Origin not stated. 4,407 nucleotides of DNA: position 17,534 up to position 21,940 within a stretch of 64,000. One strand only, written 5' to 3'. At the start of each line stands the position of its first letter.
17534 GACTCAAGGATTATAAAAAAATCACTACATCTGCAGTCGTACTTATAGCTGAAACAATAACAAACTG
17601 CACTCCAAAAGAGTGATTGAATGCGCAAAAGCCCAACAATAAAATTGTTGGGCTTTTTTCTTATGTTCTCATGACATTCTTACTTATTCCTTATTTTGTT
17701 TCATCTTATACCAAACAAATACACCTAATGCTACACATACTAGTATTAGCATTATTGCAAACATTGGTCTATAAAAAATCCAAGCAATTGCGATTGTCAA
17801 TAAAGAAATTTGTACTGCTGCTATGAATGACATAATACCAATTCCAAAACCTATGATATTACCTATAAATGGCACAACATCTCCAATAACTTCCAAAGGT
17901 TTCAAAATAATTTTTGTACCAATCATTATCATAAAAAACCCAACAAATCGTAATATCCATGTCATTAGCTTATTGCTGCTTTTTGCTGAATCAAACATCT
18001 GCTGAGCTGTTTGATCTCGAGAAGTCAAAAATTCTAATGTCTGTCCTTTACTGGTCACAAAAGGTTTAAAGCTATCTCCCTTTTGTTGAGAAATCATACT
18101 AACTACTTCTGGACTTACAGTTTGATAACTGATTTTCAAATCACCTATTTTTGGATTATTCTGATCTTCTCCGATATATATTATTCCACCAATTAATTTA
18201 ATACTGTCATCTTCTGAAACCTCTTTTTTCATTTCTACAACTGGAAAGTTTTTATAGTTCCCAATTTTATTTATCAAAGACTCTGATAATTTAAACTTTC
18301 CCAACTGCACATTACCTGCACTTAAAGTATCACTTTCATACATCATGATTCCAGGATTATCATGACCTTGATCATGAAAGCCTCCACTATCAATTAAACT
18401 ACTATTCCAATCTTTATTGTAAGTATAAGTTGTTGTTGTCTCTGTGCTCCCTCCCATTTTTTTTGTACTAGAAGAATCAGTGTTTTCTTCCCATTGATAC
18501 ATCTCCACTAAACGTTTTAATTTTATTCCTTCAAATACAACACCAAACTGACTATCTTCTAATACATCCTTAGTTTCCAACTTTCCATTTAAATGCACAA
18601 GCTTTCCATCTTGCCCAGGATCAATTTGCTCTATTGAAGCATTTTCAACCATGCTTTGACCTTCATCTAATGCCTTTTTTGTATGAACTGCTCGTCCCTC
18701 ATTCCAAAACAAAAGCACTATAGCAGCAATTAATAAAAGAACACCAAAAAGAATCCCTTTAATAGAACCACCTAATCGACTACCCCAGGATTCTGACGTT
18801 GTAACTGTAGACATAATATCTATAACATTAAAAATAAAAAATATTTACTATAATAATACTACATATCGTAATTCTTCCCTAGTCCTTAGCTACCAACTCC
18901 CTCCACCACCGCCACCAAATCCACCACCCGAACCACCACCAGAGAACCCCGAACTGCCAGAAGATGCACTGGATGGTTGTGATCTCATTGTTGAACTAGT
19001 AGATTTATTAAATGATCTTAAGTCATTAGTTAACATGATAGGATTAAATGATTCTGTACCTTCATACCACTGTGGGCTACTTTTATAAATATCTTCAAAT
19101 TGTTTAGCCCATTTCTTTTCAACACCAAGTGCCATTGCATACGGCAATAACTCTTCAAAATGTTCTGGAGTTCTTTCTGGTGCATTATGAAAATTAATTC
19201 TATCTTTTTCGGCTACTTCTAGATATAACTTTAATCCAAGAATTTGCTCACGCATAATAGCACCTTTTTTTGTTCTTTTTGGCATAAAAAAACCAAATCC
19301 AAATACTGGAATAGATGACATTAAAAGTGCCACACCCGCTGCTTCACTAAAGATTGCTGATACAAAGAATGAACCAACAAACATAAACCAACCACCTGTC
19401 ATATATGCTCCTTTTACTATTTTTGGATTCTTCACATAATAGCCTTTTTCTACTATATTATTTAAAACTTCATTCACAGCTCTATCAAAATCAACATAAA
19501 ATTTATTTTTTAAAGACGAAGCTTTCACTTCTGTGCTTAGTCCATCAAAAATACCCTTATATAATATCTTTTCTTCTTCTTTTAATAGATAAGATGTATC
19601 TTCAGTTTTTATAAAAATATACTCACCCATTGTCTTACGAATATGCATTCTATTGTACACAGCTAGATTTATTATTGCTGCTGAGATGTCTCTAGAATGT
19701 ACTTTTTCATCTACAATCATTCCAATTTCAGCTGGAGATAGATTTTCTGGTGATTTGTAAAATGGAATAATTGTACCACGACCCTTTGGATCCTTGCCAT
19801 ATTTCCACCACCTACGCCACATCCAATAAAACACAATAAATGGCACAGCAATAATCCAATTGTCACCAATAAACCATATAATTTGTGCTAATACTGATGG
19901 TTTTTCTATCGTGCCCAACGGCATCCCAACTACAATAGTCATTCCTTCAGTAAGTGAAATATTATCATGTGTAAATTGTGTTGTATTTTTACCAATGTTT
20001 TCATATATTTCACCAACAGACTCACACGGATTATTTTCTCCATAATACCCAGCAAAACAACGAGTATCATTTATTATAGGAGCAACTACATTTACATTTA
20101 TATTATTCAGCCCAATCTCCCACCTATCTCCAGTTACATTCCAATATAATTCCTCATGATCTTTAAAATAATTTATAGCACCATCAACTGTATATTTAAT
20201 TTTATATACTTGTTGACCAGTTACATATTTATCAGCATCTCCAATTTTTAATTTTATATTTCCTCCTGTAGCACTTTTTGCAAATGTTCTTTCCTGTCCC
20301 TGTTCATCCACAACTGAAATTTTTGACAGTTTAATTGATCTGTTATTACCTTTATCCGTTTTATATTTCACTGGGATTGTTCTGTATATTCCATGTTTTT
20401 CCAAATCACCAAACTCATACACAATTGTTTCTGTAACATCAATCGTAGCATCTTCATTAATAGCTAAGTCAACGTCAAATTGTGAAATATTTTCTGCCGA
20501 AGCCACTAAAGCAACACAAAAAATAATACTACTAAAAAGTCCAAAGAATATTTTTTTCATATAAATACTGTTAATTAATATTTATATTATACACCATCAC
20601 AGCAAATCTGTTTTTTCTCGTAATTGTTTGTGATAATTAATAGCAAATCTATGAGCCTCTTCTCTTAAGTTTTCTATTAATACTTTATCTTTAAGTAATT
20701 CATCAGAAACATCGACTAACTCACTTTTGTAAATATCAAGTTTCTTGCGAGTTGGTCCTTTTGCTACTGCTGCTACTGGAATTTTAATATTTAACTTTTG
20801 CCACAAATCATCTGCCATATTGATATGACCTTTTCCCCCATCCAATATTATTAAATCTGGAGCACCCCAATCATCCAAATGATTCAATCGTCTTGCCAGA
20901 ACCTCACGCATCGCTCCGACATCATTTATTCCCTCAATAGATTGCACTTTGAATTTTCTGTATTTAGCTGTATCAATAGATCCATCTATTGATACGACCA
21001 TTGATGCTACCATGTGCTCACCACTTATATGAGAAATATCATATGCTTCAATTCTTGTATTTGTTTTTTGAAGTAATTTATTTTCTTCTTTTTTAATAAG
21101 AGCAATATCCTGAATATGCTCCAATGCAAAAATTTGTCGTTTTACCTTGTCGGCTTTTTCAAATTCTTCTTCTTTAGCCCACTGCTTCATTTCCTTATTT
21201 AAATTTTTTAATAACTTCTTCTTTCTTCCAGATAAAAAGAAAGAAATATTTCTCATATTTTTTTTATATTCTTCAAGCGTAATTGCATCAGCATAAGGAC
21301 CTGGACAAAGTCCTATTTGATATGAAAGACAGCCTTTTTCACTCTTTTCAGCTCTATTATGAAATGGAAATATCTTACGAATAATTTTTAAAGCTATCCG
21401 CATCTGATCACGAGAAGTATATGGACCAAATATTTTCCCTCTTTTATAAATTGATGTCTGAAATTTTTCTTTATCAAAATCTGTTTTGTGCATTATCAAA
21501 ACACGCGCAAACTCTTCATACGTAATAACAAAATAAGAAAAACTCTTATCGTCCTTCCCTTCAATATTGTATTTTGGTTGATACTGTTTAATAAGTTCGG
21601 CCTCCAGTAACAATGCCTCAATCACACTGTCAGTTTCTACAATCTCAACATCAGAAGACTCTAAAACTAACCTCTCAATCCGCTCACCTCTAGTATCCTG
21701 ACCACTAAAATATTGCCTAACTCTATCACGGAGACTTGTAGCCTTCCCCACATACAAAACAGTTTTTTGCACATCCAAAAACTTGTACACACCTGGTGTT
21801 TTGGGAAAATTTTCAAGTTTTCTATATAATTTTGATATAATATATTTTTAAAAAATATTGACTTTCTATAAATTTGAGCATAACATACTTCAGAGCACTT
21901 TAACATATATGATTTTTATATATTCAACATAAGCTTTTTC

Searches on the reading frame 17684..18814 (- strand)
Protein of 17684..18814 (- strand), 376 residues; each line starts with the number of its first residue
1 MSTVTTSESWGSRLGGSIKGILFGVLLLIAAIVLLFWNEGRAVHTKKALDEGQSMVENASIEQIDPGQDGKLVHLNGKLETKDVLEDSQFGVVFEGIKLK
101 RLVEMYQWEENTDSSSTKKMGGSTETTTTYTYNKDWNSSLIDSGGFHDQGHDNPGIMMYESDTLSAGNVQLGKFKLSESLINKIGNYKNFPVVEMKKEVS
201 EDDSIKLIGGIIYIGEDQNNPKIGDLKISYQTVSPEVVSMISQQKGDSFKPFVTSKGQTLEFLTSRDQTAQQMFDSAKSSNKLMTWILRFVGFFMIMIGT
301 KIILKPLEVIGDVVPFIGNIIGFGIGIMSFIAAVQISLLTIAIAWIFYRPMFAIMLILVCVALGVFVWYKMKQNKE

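Call 64: search_protein_families(library=pfam, proteins=[window:17684-18814:-], max_evalue=0.001)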
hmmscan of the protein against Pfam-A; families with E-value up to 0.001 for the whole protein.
window:17684-18814:- (376 aa): 1 family
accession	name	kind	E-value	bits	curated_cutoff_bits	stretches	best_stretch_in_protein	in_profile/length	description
PF07787.17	TMEM43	-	9.4e-82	274.6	23.3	1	105-350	1-250/250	Transmembrane protein 43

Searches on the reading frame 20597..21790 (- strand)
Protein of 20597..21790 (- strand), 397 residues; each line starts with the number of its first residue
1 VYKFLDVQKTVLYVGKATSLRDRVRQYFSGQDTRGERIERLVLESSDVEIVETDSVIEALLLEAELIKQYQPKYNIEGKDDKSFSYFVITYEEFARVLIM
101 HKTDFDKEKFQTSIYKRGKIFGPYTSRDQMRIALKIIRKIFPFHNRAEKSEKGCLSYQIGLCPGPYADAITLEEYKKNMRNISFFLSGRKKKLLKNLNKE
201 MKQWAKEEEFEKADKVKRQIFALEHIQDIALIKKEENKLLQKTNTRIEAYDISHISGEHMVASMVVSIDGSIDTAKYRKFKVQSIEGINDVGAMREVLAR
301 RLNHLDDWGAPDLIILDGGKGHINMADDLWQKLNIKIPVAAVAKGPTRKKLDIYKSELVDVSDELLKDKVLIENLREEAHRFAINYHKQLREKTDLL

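Call 64: search_protein_families(library=pfam, proteins=[window:20597-21790:-], max_evalue=0.001)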
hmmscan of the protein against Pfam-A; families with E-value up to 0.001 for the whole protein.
window:20597-21790:- (397 aa): 3 families
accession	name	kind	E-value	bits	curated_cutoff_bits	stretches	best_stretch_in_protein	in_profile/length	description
PF08459.17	UvrC_RNaseH_dom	-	1.5e-39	135.9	22.3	1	240-384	6-159/159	UvrC RNAse H endonuclease domain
PF02151.25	UVR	-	3.4e-07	30.2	21.5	1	191-225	1-35/36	UvrB/uvrC motif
PF01541.30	GIY-YIG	-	3.9e-07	30.7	22.6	1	2-75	5-78/78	GIY-YIG catalytic domain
